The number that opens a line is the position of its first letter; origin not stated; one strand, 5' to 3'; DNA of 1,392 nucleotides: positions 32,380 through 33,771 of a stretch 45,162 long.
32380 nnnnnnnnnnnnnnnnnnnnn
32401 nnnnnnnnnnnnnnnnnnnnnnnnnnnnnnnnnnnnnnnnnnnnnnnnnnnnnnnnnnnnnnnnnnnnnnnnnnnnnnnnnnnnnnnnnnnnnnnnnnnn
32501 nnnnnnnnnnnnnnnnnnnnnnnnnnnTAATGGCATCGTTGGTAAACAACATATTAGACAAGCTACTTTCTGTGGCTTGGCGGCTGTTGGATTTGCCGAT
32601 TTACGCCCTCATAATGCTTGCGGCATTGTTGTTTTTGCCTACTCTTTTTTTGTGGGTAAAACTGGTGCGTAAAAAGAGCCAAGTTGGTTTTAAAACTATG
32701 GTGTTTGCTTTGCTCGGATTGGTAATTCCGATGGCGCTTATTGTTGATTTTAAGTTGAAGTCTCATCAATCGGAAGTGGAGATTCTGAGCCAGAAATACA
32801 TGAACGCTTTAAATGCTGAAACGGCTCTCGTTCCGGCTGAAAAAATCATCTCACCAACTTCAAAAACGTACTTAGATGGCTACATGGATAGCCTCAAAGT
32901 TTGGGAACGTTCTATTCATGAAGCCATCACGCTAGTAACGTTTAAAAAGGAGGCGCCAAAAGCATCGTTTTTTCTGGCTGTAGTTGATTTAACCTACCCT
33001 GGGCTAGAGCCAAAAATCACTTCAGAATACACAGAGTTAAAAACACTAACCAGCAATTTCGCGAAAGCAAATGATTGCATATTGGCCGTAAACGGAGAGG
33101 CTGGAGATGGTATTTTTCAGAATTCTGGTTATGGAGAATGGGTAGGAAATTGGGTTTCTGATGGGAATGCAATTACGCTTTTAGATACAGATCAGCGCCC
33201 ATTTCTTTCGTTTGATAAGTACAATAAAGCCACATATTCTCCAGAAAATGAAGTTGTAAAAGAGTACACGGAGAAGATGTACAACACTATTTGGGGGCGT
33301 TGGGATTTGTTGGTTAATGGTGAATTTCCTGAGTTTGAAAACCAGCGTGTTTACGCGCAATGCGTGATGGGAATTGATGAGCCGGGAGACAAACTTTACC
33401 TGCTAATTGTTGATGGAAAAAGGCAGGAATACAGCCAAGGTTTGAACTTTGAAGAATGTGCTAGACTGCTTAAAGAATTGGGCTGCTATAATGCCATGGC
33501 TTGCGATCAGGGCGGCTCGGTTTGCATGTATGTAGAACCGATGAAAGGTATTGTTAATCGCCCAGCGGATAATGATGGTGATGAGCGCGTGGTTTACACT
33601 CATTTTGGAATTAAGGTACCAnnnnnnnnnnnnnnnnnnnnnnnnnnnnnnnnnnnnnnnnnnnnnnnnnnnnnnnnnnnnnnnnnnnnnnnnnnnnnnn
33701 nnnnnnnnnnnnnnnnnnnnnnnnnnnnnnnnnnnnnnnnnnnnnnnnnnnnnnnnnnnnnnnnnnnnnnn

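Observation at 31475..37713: Translationally coupled operon DUF2804 - NAGPA-like phosphodiester glycosidase - CotH lipoprotein - CotH/LTD T9SS protein spanning cytoplasm to cell exterior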

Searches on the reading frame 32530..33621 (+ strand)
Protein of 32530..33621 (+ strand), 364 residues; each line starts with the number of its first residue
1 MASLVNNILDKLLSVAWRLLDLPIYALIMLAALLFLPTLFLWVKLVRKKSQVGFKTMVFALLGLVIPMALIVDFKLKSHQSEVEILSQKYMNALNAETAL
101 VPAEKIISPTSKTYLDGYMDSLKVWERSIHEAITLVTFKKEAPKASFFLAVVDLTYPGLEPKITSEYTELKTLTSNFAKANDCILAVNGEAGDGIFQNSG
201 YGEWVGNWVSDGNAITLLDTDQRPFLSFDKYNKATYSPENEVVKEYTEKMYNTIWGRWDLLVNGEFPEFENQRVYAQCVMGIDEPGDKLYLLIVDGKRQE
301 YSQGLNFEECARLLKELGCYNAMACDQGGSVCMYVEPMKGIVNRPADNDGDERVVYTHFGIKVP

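Call 3: search_protein_families(library=pfam, proteins=[window:32530-33621:+], max_evalue=0.01)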
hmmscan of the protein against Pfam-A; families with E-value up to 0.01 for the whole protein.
window:32530-33621:+ (364 aa): 1 family
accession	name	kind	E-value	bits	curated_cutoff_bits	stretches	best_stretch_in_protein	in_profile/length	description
PF09992.14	NAGPA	-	3.4e-19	70.1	25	1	182-361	2-168/169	Phosphodiester glycosidase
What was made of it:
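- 32530..33624 (+): P2: inner-membrane-anchored NAGPA/DUF2233-type phosphodiester glycosidase, 364 aa. It has an N-terminal amphipathic helix (2-20), a TM hairpin (about 22-72), a stalk helix to residue 95, and a periplasmic catalytic domain (120-364). Pfam PF09992, 3.4e-19 (call 3).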

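Call 4: search_protein_families(library=ncbifam, proteins=[window:32530-33621:+], max_evalue=0.01)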
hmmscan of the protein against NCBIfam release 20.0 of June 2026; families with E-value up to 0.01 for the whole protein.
window:32530-33621:+ (364 aa): 0 families

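Call 8: search_solved_structures(query=window:32530-33621:+, max_evalue=1)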
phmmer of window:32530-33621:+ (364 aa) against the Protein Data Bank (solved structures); distinct sequences matched with E-value up to 1: 8.
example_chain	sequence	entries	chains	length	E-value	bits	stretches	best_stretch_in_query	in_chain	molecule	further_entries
3ohg_A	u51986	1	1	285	2.2e-07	33.6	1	270-348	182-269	Uncharacterized protein from DUF2233 family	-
6u11_A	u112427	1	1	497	0.00051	22.5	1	263-347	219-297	EGF-like domain-containing protein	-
6pkg_A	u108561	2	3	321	0.0012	21.2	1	264-335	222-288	N-acetylglucosamine-1-phosphodiester alpha-N-acetylglucosaminidase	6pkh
6pku_A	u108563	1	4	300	0.0013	21.1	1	263-335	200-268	N-acetylglucosamine-1-phosphodiester alpha-N-acetylglucosaminidase (NAGPA)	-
6pky_A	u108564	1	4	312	0.0015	21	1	263-335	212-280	N-acetylglucosamine-1-phosphodiester alpha-N-acetylglucosaminidase (NAGPA)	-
6pki_A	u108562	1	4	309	0.0017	20.8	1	264-335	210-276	N-acetylglucosamine-1-phosphodiester alpha-N-acetylglucosaminidase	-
6ozd_A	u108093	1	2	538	0.48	12.7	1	285-352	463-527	Putative exported protein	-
1g7e_A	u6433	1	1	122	0.71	12.2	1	134-191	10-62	ENDOPLASMIC RETICULUM PROTEIN ERP29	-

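Call 12: find_homologous_proteins(query=window:32530-33621:+)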
Query window:32530-33621:+ (364 aa): 167 proteins with E <= 0.001 among 4729 candidates; the best 120 are listed.
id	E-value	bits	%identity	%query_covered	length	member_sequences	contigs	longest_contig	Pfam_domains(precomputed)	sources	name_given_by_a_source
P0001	4.9e-241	817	98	100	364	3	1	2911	PF09992.15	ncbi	ncbi:MAG: phosphodiester glycosidase family protein [Flavobacteriales bacterium]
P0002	9.8e-201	685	79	100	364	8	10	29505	PF09992.15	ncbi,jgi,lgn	ncbi:MAG: exopolysaccharide biosynthesis protein [Bacteroidia bacterium]|jgi:exopolysaccharide biosy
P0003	6.1e-195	665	76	100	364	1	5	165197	PF09992.15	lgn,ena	-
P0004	8.2e-195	665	76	100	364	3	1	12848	PF09992.15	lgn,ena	-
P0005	9.5e-185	632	74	100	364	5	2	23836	PF09992.15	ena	-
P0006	3.7e-184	630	72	100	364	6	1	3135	PF09992.15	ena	-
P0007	4.8e-179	613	71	100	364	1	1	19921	PF09992.15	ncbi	-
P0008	7.1e-175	599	68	100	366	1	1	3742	PF09992.15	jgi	-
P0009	2.8e-166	571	65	100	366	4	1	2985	PF09992.15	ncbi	-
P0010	6.6e-162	557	77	85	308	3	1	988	PF09992.15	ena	-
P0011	2.4e-134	466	60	91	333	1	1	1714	PF09992.15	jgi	-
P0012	3.6e-121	423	52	100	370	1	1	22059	PF09992.15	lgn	-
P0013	1.1e-114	401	51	100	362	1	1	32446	PF09992.15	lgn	-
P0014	4.5e-102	360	71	63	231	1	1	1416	-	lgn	-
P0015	5.5e-96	340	47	100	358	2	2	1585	PF09992.15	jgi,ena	-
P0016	6.4e-96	340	45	100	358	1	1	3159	PF09992.15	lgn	-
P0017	1.4e-95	339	47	100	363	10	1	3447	PF09992.15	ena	-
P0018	1.7e-95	338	46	100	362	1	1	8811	PF09992.15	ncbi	-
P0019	1.8e-94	335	46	100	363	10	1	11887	PF09992.15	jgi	-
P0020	6.3e-94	333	46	100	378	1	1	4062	PF09992.15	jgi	jgi:hypothetical protein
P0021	1.0e-93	332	45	100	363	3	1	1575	PF09992.15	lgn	-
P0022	1.1e-93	332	44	100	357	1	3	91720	PF09992.15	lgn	-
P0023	2.0e-93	332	44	100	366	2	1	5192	PF09992.15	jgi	jgi:hypothetical protein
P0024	2.4e-93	331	44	100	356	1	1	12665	PF09992.15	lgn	-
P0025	7.1e-93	330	45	100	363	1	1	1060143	PF09992.15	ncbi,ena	-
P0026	2.8e-92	328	45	100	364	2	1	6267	PF09992.15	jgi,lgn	jgi:hypothetical protein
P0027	3.5e-92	327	45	99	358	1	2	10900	PF09992.15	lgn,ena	-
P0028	3.5e-92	327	45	99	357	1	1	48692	PF09992.15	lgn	-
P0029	7.1e-92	326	43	99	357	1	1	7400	PF09992.15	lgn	-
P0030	1.0e-91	326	44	99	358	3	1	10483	PF09992.15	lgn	-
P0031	1.9e-90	322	43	99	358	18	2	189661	PF09992.15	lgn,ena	-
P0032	2.8e-90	321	44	99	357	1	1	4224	PF09992.15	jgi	-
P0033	5.1e-90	320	44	99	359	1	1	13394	PF09992.15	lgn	-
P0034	7.8e-89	316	41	100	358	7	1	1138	PF09992.15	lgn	-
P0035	2.3e-88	315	42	99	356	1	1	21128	PF09992.15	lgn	-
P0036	5.9e-88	314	43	99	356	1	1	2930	PF09992.15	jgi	-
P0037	2.7e-87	311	44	99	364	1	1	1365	PF09992.15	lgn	-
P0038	2.6e-85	305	41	100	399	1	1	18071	PF09992.15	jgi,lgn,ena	-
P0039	2.8e-85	305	45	84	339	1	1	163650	PF09992.15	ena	-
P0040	5.7e-85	304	42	100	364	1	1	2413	PF09992.15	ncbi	-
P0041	6.0e-85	304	43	100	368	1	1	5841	PF09992.15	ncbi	-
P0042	2.9e-84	301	41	100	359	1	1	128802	PF09992.15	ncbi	-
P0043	4.1e-84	301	42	99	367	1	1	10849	PF09992.15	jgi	-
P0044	2.6e-83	298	43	100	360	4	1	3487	PF09992.15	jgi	jgi:hypothetical protein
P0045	3.4e-83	298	42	100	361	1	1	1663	PF09992.15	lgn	-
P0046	4.6e-83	297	46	82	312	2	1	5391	PF09992.15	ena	-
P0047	5.5e-83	297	42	100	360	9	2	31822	PF09992.15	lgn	-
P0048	1.1e-82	296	42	100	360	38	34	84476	PF09992.15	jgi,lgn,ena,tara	jgi:hypothetical protein|tara:strand:- start:525 stop:1607 length:1083 start_codon:yes stop_codon:ye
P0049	1.3e-82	296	43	99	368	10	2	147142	PF09992.15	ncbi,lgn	ncbi:MAG: phosphodiester glycosidase family protein [Bacteroidia bacterium]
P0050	1.5e-82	296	42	100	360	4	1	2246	PF09992.15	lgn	-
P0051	6.7e-82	294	42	100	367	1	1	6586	PF09992.15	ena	-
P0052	1.1e-81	293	43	99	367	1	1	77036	PF09992.15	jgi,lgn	jgi:hypothetical protein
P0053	3.8e-81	291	41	100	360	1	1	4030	PF09992.15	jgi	jgi:exopolysaccharide biosynthesis protein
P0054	4.5e-81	291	41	99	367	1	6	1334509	PF09992.15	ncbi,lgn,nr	ncbi:MAG: hypothetical protein POELPBGB_02517 [Bacteroidia bacterium]|nr:hypothetical protein [Bacte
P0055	5.1e-81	291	40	100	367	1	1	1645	PF09992.15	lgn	-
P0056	5.8e-81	291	40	100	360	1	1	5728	PF09992.15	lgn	-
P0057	8.2e-81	290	41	94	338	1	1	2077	PF09992.15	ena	-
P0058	1.0e-80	290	42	99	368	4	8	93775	PF09992.15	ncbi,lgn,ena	-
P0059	1.1e-80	290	41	100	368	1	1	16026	PF09992.15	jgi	jgi:exopolysaccharide biosynthesis protein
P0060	2.9e-80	288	40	100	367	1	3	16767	PF09992.15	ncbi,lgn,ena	-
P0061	3.5e-80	288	41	100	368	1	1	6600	PF09992.15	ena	-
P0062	5.5e-80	287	41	100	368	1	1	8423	PF09992.15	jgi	-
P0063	1.3e-79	286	41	100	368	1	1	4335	PF09992.15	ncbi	-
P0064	1.5e-79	286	42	100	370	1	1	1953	PF09992.15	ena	-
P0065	1.7e-79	286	42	99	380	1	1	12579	PF09992.15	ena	-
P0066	1.9e-78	282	41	100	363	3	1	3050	PF09992.15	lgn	-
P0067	9.4e-78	280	46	80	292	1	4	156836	PF09992.15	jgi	-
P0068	4.5e-77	278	40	100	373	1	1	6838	PF09992.15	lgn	-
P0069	9.7e-77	277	41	100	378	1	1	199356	PF09992.15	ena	-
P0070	8.0e-76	274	41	99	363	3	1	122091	PF09992.15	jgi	jgi:hypothetical protein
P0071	1.1e-74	270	39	100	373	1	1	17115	PF09992.15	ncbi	-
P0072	1.7e-74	269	37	100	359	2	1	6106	PF09992.15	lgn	-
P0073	5.0e-73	264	51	66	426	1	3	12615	PF09992.15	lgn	-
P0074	5.5e-72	261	40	99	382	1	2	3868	PF09992.15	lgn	-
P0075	2.2e-69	252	41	99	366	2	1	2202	PF09992.15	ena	-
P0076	3.8e-69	252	40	99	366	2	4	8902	PF09992.15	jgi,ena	jgi:exopolysaccharide biosynthesis protein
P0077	4.0e-69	252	42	80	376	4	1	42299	PF09992.15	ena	-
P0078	8.6e-69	250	39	100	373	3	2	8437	PF09992.15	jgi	-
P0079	4.7e-68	248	41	99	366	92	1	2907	PF09992.15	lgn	-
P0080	7.5e-67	244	43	84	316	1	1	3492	PF09992.15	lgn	-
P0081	5.9e-66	241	39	99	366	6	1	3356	PF09992.15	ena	-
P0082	6.0e-66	241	40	99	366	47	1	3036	PF09992.15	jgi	jgi:hypothetical protein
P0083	7.0e-66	241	38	100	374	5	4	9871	PF09992.15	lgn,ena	-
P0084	1.7e-65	240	37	99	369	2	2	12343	PF09992.15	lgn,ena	-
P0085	8.7e-65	237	38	100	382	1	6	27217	PF09992.15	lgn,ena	-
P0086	1.3e-64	237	40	99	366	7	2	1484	PF09992.15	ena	-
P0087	1.5e-64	237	39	99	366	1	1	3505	PF09992.15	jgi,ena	jgi:hypothetical protein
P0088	1.5e-64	237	39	99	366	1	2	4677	PF09992.15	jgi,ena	jgi:hypothetical protein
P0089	2.0e-64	236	39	99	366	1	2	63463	PF09992.15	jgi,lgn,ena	jgi:hypothetical protein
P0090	1.8e-63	233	37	99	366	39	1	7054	PF09992.15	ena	-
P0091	3.2e-63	232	37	99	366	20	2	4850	PF09992.15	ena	-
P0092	1.1e-62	230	41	80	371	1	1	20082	PF09992.15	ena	-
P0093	1.2e-62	230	38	98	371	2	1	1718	PF09992.15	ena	-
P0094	2.7e-62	229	39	99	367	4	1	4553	PF09992.15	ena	-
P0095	2.8e-62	229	39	99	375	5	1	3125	PF09992.15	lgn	-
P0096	5.6e-62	228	45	67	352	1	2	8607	PF09992.15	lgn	-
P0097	6.6e-62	228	38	100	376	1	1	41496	PF09992.15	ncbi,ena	-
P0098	1.4e-61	227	36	99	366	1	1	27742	PF09992.15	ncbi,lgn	-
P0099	1.5e-61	227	46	63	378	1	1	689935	PF09992.15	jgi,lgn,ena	-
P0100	6.2e-61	225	36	99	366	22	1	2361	PF09992.15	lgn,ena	-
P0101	6.4e-60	221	34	99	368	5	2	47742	PF09992.15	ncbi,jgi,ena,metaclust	jgi:exopolysaccharide biosynthesis protein|metaclust:\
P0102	1.2e-59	220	46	65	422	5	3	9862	PF09992.15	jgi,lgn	-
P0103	2.1e-59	220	35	98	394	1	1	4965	PF09992.15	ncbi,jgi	jgi:hypothetical protein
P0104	2.4e-58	216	45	64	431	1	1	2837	PF09992.15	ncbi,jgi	jgi:hypothetical protein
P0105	3.7e-58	216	33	95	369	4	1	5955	PF09992.15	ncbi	ncbi:MAG: phosphodiester glycosidase family protein [Bacteroidota bacterium]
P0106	3.8e-58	215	39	91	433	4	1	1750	PF09992.15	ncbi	-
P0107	6.9e-58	215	36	99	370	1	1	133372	PF09992.15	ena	-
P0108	1.3e-57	214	43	67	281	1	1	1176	PF09992.15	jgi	jgi:hypothetical protein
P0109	2.8e-57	213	44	67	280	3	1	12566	PF09992.15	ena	-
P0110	9.6e-57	211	36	99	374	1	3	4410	PF09992.15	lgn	-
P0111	9.8e-57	211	33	94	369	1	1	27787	PF09992.15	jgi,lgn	-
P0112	1.6e-56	210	36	99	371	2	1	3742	PF09992.15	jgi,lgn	jgi:exopolysaccharide biosynthesis protein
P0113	2.1e-56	210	36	95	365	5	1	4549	PF09992.15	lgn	-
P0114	3.7e-56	209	35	98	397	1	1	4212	PF09992.15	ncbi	ncbi:MAG: phosphodiester glycosidase family protein [Planctomycetota bacterium]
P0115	8.7e-56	208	42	59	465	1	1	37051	PF09992.15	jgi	jgi:hypothetical protein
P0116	1.2e-55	207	37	89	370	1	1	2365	PF09992.15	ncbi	-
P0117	1.2e-55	207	44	59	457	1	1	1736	PF09992.15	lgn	-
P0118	1.4e-55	207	33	100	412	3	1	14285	PF09992.15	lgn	-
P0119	1.9e-55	207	36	100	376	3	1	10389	PF09992.15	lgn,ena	-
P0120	2.5e-55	206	43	69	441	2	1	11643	PF09992.15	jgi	jgi:hypothetical protein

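Call 13: find_encoding_contigs(protein=P0003, flank=8000, max_places=2)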
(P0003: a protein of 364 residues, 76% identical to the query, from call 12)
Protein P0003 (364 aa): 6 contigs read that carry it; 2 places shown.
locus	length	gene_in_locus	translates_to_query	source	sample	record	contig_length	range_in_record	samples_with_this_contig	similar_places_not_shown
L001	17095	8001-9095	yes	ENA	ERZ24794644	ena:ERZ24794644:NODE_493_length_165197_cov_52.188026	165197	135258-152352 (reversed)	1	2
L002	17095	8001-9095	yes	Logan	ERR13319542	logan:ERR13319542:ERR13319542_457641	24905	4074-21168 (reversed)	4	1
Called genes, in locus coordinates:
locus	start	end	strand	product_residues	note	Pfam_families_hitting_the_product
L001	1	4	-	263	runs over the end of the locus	-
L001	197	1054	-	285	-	-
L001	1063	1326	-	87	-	-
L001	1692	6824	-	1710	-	PF01447:Peptidase_M4, PF02868:Peptidase_M4_C, PF18911:PKD_4, PF00431:CUB, PF00801:PKD, PF18911:PKD_4, PF19081:Ig_7, PF18962:Por_Secre_tail, +3 more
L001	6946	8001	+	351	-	PF10974:DUF2804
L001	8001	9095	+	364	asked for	PF09992:NAGPA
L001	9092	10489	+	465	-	PF08757:CotH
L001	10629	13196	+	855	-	PF08757:CotH, PF00932:LTD, PF18962:Por_Secre_tail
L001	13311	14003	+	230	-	PF13419:HAD_2, PF00702:Hydrolase, PF12710:HAD (weak), PF13242:Hydrolase_like (weak)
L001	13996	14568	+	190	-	PF01966:HD (weak)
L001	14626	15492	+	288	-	PF02811:PHP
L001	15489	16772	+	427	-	PF18943:DUF5690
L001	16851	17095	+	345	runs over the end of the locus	PF00266:Aminotran_5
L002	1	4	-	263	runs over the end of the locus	-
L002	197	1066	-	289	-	-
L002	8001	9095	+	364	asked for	PF09992:NAGPA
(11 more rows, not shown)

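Call 14: find_encoding_contigs(protein=P0025, flank=8000, max_places=2)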
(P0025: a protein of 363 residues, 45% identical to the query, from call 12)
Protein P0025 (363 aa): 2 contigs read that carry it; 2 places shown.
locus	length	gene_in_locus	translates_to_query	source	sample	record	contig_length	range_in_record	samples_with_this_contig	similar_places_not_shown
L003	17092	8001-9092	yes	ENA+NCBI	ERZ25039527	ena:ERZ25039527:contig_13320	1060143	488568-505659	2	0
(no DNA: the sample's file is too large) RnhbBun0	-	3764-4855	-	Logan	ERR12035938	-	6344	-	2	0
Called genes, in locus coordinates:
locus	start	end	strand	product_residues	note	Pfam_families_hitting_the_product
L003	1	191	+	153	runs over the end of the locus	PF21956:DUF6922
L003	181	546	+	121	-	PF08843:AbiEii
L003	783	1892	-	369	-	PF12698:ABC2_membrane_3, PF01061:ABC2_membrane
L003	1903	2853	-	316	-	PF02463:SMC_N (faint), PF00005:ABC_tran, PF13304:AAA_21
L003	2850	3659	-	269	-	PF00487:FA_desaturase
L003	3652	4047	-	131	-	PF00583:Acetyltransf_1, PF13302:Acetyltransf_3, PF13420:Acetyltransf_4, PF13508:Acetyltransf_7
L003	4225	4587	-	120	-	PF09966:DUF2200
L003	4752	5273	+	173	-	PF13590:DUF4136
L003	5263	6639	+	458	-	PF00295:Glyco_hydro_28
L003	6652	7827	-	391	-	PF08757:CotH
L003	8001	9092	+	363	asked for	PF09992:NAGPA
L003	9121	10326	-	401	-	PF13173:AAA_14, PF13635:DUF4143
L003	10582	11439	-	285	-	PF00561:Abhydrolase_1, PF12146:Hydrolase_4, PF12697:Abhydrolase_6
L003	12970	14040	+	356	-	PF03150:CCP_MauG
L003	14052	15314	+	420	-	-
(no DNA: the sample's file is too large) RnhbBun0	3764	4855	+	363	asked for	PF09992:NAGPA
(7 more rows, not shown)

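Call 15: find_encoding_contigs(protein=P0054, flank=8000, max_places=2)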
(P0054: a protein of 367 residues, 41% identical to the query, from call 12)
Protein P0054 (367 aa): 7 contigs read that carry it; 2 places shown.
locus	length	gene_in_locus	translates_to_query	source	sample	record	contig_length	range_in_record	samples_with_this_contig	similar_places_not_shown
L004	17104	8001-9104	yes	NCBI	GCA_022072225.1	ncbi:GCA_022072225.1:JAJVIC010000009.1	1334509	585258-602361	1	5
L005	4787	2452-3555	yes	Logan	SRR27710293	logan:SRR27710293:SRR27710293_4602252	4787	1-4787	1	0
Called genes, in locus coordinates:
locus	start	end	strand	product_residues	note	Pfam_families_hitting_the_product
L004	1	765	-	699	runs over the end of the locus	PF01804:Penicil_amidase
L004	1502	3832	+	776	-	PF03030:H_PPase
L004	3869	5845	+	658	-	PF00082:Peptidase_S8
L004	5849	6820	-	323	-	PF00837:T4_deiodinase, PF18962:Por_Secre_tail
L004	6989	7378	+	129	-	-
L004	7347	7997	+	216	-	PF07719:TPR_2 (faint), PF12895:ANAPC3 (faint), PF13181:TPR_8 (faint), PF13431:TPR_17 (faint), PF13424:TPR_12 (weak), PF13432:TPR_16, PF00515:TPR_1 (weak), PF13414:TPR_11 (weak), +6 more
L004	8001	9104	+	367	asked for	PF09992:NAGPA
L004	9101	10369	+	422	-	PF08757:CotH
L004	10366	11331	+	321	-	PF01073:3Beta_HSD, PF01370:Epimerase, PF04321:RmlD_sub_bind, PF16363:GDP_Man_Dehyd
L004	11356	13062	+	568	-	PF00989:PAS, PF08448:PAS_4, PF13426:PAS_9 (weak), PF00512:HisKA (weak), PF02518:HATPase_c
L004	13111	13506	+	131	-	PF00072:Response_reg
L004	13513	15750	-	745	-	-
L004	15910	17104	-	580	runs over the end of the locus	PF13884:Peptidase_S74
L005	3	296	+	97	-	?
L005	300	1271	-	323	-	PF00837:T4_deiodinase, PF18962:Por_Secre_tail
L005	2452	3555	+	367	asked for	PF09992:NAGPA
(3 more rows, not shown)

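Call 16: find_encoding_contigs(protein=P0107, flank=8000, max_places=2)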
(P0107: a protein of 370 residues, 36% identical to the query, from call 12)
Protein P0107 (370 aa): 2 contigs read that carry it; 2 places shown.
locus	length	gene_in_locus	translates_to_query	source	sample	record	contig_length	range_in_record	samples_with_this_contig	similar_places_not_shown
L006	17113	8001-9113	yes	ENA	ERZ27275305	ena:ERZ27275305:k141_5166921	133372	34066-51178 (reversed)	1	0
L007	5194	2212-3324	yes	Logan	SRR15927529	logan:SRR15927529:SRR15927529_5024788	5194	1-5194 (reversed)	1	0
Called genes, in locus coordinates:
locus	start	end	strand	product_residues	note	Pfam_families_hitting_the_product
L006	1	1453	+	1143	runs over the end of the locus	PF00932:LTD, PF13860:FlgD_ig (faint), PF00932:LTD, PF13205:Big_5 (weak), PF00932:LTD, PF13585:CHU_C (weak)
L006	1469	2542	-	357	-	PF12895:ANAPC3 (faint), PF14559:TPR_19 (faint), PF23914:TPR_CcmH_CycH (faint), PF13371:TPR_9 (faint), PF13414:TPR_11 (faint), PF25062:ARM_TT21_N (weak), PF00515:TPR_1 (weak), PF13181:TPR_8 (weak), +8 more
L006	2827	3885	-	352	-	PF00154:RecA_N, PF06745:ATPase, PF08423:Rad51, PF21096:RecA_C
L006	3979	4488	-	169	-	PF08534:Redoxin, PF00578:AhpC-TSA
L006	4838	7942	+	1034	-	PF08757:CotH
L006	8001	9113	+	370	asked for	PF09992:NAGPA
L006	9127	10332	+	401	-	PF03009:GDPD, PF16387:DUF4996, PF01476:LysM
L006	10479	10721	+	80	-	-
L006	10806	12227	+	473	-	PF00753:Lactamase_B, PF23023:Anti-Pycsar_Apyc1 (faint), PF00581:Rhodanese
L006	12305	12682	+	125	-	-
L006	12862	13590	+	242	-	PF01323:DSBA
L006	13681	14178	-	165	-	PF13673:Acetyltransf_10, PF00583:Acetyltransf_1, PF13508:Acetyltransf_7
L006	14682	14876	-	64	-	-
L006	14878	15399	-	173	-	-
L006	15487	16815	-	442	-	PF08245:Mur_ligase_M, PF02875:Mur_ligase_C, PF27239:FOL3_C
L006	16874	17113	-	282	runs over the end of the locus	-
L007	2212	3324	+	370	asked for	PF09992:NAGPA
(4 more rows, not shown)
